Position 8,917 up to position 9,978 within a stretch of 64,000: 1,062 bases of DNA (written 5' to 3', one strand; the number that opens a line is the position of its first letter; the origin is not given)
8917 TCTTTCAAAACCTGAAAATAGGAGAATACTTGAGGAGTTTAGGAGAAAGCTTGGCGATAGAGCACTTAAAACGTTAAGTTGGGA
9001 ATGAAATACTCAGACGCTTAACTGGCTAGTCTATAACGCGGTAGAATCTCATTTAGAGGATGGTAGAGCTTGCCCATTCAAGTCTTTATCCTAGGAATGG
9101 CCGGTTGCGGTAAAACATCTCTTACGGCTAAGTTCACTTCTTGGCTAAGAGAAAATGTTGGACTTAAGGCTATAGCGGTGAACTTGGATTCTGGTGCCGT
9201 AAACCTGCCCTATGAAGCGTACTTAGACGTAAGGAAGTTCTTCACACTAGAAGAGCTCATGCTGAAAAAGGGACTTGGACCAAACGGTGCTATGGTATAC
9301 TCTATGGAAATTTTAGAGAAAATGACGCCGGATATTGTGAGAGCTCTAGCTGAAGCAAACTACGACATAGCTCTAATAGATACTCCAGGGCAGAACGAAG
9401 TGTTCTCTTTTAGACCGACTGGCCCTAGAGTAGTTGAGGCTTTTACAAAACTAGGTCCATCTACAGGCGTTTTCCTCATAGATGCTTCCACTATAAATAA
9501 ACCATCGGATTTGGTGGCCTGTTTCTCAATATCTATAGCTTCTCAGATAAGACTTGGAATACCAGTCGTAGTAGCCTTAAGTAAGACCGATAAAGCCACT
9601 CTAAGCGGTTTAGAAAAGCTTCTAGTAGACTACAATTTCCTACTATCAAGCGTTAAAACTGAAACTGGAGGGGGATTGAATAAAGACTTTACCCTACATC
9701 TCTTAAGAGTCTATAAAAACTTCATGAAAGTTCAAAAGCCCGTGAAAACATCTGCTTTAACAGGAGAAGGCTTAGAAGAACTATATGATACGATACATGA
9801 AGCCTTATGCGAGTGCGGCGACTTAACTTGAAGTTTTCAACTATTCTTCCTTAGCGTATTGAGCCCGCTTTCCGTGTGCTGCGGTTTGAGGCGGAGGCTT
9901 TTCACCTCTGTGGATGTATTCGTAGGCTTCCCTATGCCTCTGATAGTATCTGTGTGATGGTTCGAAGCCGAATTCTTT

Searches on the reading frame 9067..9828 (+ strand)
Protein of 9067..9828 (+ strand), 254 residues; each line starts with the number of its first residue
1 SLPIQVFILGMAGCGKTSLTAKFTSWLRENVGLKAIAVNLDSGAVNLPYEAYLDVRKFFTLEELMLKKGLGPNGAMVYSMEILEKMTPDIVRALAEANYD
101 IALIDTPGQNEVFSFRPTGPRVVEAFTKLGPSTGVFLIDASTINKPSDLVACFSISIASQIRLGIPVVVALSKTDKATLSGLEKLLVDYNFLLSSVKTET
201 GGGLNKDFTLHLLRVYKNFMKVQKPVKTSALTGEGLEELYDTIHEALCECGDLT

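Call 62: search_protein_families(library=pfam, proteins=[window:9067-9828:+], max_evalue=0.001)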
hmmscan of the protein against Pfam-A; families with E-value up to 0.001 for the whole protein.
window:9067-9828:+ (254 aa): 3 families
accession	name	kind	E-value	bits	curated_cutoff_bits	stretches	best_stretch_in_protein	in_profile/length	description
PF03029.23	ATP_bind_1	-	3.9e-45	155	27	1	8-248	1-239/240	Conserved hypothetical ATP binding protein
PF00009.33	GTP_EFTU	-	3.2e-06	27.3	26.5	1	95-246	65-185/188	Elongation factor Tu GTP binding domain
PF00448.28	SRP54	-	0.00034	20.8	22.7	0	6-41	4-38/196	SRP54-type protein, GTPase domain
